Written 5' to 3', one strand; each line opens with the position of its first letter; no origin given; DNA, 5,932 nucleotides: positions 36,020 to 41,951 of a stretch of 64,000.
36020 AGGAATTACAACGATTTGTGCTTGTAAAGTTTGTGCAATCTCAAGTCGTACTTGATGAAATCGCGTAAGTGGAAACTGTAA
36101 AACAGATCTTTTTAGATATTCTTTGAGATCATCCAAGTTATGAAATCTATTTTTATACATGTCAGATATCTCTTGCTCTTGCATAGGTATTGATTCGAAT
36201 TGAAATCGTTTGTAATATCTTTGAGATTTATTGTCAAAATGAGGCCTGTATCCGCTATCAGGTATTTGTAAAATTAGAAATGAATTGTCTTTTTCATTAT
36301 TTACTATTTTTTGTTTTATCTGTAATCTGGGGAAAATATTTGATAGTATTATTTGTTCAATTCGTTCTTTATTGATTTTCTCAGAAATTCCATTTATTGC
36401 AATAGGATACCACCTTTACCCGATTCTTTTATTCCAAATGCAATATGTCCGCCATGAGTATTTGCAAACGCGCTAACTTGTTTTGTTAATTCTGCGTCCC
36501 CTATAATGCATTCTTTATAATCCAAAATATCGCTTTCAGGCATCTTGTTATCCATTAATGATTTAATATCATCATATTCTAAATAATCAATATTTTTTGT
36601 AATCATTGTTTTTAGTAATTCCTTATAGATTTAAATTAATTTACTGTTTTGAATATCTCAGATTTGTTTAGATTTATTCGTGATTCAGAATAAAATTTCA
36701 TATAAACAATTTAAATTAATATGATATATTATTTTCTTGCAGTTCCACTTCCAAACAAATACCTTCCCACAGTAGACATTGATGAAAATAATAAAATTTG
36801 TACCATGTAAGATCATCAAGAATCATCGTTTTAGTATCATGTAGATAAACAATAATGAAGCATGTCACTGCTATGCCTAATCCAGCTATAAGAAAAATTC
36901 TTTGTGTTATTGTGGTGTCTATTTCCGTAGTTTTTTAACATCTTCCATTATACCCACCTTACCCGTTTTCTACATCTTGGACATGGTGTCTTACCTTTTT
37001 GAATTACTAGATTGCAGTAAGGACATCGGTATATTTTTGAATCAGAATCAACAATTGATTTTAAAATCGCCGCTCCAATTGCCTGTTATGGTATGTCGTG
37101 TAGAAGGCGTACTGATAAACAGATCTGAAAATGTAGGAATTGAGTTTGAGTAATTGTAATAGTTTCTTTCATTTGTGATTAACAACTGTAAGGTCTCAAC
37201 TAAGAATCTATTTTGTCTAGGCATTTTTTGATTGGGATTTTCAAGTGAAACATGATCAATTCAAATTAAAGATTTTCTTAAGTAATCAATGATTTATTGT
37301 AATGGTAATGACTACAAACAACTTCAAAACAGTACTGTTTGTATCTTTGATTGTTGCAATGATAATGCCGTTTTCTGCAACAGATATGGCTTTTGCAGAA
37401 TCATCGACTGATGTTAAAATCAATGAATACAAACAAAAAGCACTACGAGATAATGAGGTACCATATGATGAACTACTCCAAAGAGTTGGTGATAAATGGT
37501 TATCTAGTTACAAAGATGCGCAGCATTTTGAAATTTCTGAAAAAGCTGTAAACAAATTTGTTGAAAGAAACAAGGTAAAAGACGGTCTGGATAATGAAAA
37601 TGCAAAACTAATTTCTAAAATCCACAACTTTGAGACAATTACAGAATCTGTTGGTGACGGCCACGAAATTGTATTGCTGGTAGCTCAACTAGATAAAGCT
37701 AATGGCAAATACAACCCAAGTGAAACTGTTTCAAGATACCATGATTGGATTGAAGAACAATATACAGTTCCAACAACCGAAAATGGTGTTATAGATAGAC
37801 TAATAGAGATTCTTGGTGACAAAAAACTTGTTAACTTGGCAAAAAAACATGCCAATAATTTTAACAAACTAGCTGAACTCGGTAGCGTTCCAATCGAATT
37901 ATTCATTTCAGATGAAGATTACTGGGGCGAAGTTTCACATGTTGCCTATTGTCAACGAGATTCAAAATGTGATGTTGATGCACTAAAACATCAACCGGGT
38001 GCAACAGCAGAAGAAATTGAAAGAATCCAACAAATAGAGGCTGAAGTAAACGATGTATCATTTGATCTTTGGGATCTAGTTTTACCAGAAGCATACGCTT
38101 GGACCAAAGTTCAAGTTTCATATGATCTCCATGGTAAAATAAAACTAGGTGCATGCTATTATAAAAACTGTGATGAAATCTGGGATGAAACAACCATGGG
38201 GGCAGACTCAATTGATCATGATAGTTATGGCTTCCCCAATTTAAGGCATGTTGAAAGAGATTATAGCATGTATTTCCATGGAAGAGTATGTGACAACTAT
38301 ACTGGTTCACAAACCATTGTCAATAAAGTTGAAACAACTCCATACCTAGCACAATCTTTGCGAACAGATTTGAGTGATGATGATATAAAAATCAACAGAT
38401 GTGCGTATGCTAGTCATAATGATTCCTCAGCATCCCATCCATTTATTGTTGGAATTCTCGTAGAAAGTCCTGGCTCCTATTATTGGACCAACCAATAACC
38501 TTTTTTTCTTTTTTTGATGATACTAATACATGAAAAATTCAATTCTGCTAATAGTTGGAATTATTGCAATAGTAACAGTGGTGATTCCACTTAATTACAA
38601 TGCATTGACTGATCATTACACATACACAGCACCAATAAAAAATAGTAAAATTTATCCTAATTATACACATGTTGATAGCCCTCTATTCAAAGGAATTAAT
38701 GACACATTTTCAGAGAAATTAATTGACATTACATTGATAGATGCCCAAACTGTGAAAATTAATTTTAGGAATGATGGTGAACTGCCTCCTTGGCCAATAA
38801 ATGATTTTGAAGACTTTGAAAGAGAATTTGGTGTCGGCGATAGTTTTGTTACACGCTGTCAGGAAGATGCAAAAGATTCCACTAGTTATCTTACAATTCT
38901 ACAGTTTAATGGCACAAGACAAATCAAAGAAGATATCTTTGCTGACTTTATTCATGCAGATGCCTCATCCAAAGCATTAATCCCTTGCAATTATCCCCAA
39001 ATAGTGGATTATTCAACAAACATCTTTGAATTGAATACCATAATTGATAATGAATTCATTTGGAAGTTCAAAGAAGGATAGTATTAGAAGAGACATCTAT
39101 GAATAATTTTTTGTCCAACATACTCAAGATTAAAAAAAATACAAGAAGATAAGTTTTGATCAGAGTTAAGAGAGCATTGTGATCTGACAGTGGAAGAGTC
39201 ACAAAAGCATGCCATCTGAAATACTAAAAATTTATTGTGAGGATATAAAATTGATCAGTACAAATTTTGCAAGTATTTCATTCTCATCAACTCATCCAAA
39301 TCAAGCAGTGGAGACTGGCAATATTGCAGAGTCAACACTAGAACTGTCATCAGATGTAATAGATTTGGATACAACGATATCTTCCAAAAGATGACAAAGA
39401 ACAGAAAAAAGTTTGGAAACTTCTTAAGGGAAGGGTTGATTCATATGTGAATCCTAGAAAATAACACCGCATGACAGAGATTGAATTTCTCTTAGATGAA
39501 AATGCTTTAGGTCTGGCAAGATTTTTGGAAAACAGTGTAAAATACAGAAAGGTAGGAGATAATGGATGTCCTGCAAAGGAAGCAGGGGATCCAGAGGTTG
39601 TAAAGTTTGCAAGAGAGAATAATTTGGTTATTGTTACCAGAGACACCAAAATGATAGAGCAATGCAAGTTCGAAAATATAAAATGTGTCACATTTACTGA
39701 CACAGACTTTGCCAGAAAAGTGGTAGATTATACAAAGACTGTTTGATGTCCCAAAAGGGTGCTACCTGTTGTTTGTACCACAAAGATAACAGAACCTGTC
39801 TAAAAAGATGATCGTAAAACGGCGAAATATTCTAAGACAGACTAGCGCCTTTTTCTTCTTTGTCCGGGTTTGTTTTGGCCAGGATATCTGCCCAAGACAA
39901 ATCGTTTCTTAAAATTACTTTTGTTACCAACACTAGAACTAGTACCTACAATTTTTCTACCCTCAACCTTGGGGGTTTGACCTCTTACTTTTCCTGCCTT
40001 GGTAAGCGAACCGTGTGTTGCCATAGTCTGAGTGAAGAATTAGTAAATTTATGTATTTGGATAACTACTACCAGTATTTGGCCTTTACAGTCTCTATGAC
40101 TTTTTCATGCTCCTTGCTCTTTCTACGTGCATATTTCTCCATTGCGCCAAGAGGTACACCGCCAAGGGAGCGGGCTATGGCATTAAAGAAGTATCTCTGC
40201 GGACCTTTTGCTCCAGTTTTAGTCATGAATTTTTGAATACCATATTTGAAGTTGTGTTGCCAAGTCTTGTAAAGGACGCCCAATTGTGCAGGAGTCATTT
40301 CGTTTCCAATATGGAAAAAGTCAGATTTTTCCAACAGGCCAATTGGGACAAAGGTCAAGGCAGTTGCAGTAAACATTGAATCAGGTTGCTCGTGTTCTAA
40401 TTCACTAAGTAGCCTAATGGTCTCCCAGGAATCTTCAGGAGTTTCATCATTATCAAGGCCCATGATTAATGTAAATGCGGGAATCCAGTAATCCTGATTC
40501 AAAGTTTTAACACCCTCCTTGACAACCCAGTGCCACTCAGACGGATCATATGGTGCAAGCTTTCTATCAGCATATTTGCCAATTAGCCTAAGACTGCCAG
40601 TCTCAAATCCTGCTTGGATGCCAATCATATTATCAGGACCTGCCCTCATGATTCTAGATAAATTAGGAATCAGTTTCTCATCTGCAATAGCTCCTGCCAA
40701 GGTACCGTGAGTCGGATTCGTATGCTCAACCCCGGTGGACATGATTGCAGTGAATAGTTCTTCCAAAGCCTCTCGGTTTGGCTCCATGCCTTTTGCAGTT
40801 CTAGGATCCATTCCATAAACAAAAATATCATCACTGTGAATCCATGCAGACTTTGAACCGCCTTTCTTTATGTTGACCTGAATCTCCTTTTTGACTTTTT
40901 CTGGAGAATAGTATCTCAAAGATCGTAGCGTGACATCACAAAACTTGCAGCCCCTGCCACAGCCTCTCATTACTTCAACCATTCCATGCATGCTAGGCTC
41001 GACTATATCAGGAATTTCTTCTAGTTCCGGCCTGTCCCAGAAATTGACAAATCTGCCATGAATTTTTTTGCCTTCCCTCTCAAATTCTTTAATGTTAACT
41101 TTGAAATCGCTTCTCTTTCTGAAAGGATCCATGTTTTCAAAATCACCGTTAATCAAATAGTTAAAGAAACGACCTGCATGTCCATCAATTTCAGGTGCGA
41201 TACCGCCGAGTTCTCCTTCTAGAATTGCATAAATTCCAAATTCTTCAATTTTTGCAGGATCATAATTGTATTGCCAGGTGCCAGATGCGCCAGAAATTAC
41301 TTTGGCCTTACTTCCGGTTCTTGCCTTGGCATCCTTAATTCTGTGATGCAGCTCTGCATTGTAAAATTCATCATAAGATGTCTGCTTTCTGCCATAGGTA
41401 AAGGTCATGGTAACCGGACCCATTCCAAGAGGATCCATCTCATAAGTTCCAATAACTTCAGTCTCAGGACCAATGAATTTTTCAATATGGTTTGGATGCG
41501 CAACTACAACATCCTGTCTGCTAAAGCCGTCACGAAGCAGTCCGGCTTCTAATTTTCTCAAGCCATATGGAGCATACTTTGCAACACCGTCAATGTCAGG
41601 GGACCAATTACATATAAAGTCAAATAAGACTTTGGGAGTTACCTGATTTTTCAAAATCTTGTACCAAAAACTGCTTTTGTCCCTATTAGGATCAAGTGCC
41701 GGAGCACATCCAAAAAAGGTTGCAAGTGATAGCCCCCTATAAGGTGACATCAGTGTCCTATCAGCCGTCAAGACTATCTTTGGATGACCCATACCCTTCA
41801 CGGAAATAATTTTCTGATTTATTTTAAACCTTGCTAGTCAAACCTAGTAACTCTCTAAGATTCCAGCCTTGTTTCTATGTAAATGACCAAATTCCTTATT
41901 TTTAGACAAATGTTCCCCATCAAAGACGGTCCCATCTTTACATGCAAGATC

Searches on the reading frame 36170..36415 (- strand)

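Call 53: search_protein_families(library=pfam, proteins=[window:36170-36415:-], max_evalue=1)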
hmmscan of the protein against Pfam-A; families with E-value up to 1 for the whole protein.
seq(82 aa): 2 families
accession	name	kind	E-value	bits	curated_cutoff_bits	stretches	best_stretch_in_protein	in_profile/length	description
PF04326.19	SLFN_AlbA_2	-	6.8e-05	23.8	25.3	1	7-78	45-117/118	Schlafen, AlbA_2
PF16842.11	RRM_occluded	-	0.13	12.6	30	1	5-26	4-25/79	Occluded RNA-recognition motif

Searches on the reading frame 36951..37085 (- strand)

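Call 53: search_protein_families(library=pfam, proteins=[window:36951-37085:-], max_evalue=1)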
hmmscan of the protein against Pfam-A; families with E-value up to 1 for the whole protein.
seq(45 aa): 20 families
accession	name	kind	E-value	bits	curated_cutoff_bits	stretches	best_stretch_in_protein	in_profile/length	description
PF18912.6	DZR_2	-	0.0016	18.7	27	1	20-44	9-33/56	Double zinc ribbon domain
PF17120.11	zf-RING_16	-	0.0091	16.1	27.4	1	17-39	3-25/57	RING/Ubox like zinc-binding domain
PF07191.17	Zn_ribbon_6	-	0.012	16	25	1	12-43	10-40/67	Double zinc ribbon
PF01485.27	IBR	-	0.013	16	24.3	1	6-41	6-50/65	IBR domain, a half RING-finger domain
PF12773.13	DZR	-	0.02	15.5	27.3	1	20-38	26-44/45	Double zinc ribbon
PF02591.20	Zn_ribbon_9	-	0.03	14.8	29.1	1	15-25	20-30/33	C4-type zinc ribbon domain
PF19134.6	DUF5817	-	0.09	13.2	31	0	30-43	19-32/57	Domain of unknown function (DUF5817)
PF13240.11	Zn_Ribbon_1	-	0.11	12.7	25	1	21-38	2-19/23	zinc-ribbon domain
PF13453.11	Zn_ribbon_TFIIB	-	0.2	11.5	22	0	10-24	11-25/41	Transcription factor zinc-finger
PF21225.3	zf-C2H2_5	-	0.23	11.5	27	0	18-26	1-9/22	C2H2-type zinc finger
PF03884.20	YacG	-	0.27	11.4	25.5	1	34-44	2-12/52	DNA gyrase inhibitor YacG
PF03107.22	C1_2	-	0.36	11.6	26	1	12-28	27-43/48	C1 domain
PF24460.1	DUF7575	-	0.44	10.4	28.5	0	32-41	3-12/28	Domain of unknown function (DUF7575)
PF13920.12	zf-C3HC4_3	-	0.51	10.6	27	0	21-43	26-47/49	Zinc finger, C3HC4 type (RING finger)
PF23451.1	Zn_ribbon_PaaD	-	0.67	10.1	27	0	14-25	10-21/53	PaaD zinc beta ribbon domain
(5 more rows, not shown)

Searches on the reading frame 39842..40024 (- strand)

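Call 65: search_protein_families(library=pfam, proteins=[window:39842-40024:-], max_evalue=0.1)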
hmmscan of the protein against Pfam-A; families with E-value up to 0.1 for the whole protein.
window:39842-40024:- (60 aa): 1 family
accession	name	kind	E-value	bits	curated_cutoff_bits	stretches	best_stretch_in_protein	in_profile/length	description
PF04758.19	Ribosomal_S30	-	1.8e-09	38.1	27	1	3-51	2-51/58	Ribosomal protein S30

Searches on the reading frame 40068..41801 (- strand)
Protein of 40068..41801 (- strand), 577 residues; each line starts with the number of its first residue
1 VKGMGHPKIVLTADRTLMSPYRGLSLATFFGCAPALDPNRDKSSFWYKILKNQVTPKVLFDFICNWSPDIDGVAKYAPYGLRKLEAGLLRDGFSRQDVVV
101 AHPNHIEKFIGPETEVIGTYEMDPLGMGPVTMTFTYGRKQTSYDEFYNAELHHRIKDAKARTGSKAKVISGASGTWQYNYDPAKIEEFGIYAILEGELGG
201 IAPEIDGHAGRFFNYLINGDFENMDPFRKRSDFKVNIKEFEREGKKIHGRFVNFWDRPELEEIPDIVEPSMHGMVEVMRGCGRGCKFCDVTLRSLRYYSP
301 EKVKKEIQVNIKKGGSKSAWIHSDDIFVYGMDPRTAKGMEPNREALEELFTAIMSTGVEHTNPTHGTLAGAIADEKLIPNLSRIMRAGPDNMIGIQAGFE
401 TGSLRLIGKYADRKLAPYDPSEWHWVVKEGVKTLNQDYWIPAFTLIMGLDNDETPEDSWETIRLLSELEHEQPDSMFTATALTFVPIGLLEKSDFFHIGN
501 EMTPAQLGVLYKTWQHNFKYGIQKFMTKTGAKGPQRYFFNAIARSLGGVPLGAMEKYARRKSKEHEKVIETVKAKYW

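Call 65: search_protein_families(library=pfam, proteins=[window:40068-41801:-], max_evalue=0.1)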
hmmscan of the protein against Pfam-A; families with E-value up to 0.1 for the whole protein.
window:40068-41801:- (577 aa): 1 family
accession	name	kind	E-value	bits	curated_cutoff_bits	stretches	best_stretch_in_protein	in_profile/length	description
PF04055.27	Radical_SAM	-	8.4e-06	26.5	29.5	1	275-462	1-163/166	Radical SAM superfamily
